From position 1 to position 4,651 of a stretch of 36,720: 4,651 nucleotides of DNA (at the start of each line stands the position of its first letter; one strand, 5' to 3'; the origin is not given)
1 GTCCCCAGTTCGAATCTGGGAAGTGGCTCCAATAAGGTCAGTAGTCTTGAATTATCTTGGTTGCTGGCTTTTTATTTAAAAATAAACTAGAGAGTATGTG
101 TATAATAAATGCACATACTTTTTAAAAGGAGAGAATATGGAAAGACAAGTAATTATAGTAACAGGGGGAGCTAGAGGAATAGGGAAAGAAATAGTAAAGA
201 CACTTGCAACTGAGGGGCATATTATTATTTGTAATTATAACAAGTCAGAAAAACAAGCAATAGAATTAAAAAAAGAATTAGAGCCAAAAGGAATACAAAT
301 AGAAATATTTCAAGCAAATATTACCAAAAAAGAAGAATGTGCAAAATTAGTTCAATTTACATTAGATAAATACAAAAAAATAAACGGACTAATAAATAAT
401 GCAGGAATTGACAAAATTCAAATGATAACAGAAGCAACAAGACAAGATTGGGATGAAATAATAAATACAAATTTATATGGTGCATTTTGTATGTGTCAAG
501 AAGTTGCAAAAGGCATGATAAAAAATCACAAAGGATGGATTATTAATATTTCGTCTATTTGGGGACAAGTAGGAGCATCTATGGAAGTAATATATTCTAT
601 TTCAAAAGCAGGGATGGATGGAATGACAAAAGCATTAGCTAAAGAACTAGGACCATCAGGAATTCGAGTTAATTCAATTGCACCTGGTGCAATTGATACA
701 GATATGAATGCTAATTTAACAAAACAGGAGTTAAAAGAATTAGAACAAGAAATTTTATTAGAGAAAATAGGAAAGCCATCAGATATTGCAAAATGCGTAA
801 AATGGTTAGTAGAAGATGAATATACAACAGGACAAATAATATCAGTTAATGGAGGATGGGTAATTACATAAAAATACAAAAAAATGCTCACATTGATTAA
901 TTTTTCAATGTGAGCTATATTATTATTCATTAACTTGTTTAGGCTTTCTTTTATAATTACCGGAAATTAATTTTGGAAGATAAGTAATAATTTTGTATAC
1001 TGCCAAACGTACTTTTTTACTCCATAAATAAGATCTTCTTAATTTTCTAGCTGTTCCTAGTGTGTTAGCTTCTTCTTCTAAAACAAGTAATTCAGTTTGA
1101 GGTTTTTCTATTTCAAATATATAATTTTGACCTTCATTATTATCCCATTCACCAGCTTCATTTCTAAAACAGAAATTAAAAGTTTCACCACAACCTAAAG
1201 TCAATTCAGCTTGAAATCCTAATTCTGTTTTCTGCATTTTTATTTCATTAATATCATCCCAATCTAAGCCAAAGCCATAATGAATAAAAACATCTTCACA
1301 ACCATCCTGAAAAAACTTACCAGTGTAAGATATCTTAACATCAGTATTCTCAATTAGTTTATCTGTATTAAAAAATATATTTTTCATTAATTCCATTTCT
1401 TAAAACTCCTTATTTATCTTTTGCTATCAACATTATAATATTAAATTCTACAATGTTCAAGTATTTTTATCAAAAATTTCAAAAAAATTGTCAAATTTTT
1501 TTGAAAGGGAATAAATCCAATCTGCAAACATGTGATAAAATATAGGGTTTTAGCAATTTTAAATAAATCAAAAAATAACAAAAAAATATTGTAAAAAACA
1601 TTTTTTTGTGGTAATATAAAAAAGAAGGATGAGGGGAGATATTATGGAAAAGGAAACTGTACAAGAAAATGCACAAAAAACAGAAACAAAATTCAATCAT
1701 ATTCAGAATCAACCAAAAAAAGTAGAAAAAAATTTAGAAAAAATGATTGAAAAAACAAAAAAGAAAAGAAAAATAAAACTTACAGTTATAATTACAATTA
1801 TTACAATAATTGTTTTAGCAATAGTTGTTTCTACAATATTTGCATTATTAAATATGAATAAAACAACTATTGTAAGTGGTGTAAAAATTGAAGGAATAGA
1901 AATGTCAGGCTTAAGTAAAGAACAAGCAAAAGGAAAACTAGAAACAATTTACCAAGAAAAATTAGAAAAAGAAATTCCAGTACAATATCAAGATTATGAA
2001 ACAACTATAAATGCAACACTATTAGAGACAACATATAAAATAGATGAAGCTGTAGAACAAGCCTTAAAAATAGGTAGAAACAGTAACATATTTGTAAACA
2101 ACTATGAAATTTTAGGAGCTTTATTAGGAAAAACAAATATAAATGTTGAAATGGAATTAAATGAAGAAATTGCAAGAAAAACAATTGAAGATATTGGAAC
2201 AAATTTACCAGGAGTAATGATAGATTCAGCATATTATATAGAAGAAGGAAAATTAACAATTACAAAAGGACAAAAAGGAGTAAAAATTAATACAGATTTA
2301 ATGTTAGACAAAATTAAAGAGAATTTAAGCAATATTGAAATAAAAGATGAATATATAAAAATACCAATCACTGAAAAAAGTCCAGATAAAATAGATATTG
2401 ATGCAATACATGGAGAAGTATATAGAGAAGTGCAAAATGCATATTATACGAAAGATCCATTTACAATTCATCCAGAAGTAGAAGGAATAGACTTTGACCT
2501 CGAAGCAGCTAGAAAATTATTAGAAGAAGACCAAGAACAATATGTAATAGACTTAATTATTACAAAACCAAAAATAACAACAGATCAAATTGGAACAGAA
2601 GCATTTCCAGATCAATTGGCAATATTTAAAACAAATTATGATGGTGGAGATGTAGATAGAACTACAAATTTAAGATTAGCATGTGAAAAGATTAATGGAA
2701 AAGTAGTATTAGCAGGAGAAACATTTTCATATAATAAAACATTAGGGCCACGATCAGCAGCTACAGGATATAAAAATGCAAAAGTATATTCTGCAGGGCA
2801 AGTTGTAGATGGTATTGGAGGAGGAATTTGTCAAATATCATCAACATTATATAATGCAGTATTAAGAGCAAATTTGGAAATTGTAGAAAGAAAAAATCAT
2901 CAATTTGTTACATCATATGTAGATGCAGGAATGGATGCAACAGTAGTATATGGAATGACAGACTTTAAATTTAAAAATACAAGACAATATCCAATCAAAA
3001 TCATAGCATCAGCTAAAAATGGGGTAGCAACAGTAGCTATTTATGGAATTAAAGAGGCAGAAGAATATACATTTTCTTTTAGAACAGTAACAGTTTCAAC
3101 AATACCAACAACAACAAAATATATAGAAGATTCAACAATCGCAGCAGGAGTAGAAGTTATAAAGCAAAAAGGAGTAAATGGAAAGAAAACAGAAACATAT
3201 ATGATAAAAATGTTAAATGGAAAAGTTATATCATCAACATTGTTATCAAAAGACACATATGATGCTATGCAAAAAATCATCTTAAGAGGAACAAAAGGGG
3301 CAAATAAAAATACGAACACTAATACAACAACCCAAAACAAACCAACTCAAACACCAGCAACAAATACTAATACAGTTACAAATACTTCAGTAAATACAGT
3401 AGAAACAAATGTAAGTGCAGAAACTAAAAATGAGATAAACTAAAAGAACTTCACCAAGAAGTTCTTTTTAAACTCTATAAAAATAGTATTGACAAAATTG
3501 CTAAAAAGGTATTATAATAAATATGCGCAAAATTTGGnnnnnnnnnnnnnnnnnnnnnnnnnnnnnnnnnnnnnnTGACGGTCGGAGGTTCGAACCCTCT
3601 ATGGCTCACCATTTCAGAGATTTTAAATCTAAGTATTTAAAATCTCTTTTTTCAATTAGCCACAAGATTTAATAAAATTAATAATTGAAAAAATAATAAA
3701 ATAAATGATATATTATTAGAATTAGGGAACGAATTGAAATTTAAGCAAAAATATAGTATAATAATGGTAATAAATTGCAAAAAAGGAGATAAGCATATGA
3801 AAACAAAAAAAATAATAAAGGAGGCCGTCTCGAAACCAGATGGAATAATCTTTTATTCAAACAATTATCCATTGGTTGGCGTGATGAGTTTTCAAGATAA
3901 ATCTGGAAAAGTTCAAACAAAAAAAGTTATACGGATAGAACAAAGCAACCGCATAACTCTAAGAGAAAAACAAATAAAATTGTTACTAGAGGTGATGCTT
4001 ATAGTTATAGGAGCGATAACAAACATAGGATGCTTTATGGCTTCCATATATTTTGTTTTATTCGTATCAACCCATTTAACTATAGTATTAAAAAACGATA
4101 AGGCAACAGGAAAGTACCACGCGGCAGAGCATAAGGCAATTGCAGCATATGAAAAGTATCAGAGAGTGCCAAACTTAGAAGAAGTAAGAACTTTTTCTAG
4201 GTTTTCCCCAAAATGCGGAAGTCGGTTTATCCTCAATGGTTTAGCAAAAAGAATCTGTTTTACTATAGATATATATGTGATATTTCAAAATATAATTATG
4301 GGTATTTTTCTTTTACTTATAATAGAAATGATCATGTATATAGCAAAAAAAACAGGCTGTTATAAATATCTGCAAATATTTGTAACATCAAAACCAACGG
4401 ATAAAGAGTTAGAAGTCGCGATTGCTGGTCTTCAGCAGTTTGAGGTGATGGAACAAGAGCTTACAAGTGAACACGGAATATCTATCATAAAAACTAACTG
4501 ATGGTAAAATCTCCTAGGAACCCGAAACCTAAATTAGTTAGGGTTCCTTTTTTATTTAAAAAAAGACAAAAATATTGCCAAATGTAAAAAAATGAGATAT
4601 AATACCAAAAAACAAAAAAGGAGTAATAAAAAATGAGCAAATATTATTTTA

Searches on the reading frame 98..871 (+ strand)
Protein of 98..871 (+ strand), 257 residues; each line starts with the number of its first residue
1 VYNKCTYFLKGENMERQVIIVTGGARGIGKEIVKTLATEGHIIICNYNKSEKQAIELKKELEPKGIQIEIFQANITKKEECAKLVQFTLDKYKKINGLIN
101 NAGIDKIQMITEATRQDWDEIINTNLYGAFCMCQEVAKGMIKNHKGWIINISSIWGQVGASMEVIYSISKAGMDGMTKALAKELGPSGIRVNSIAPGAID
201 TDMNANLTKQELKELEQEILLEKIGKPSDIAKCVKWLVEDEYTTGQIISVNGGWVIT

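Call 6: search_protein_families(library=pfam, proteins=[window:98-871:+], max_evalue=0.001)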
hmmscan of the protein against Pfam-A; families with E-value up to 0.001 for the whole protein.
window:98-871:+ (257 aa): 6 families
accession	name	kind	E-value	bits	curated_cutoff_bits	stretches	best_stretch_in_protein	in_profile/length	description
PF00106.31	adh_short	-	3.6e-60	203.2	26.6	1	17-211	1-194/195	short chain dehydrogenase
PF13561.12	adh_short_C2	-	6.1e-57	193.4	27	1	25-254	3-235/236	Enoyl-(Acyl carrier protein) reductase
PF08659.16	KR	-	3.9e-19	69.7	22.6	1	19-182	3-165/180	KR domain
PF23441.1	SDR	-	4.3e-06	26.8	27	1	170-254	167-255/258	SDR-like rossmann domain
PF01370.27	Epimerase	-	3.9e-05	23.6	20.9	1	19-86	1-61/240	NAD dependent epimerase/dehydratase family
PF02719.21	Polysacc_synt_2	-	0.00013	21.7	20.2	1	19-138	1-117/293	Polysaccharide biosynthesis protein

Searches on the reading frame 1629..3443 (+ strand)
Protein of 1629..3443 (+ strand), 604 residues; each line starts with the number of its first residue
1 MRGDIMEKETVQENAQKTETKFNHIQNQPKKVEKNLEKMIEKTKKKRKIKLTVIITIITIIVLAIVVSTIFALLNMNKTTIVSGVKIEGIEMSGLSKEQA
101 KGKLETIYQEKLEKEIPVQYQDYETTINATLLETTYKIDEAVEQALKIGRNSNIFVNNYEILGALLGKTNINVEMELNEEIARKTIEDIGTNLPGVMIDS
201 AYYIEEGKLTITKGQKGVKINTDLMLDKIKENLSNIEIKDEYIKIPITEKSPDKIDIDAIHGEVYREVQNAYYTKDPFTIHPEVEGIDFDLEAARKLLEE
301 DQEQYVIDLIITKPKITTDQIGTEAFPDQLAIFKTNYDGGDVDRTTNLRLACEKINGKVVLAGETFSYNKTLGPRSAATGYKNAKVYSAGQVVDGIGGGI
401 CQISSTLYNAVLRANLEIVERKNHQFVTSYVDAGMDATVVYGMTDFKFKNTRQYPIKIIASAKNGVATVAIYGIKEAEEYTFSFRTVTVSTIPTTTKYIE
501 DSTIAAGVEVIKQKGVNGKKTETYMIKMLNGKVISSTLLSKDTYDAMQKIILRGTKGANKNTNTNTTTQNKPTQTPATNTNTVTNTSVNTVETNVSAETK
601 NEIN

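Call 6: search_protein_families(library=pfam, proteins=[window:1629-3443:+], max_evalue=0.001)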
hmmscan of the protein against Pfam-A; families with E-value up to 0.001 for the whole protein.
window:1629-3443:+ (604 aa): 3 families
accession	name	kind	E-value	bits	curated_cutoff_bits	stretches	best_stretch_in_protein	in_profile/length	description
PF04294.18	VanW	-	2.3e-51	173.1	27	1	344-472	2-130/130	VanW like protein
PF07501.17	G5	-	3.8e-15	56.3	23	1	487-556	5-75/75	G5 domain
PF12229.13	PG_binding_4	-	4.1e-14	53.2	22.1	1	127-234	3-109/117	Putative peptidoglycan binding domain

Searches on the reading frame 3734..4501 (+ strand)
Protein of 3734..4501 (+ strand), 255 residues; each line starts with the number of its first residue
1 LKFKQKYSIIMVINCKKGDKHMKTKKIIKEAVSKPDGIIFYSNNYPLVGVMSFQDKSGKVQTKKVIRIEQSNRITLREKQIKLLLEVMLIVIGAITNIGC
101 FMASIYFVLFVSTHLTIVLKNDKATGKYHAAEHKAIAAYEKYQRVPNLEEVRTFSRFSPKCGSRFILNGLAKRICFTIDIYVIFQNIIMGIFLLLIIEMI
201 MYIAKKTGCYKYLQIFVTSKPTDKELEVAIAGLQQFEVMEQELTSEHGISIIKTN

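Call 6: search_protein_families(library=pfam, proteins=[window:3734-4501:+], max_evalue=0.001)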
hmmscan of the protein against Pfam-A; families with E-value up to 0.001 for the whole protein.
window:3734-4501:+ (255 aa): 1 family
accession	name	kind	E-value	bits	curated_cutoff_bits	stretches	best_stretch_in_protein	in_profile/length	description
PF07136.16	DUF1385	-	3e-14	53.3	22.1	1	102-235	75-223/227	Protein of unknown function (DUF1385)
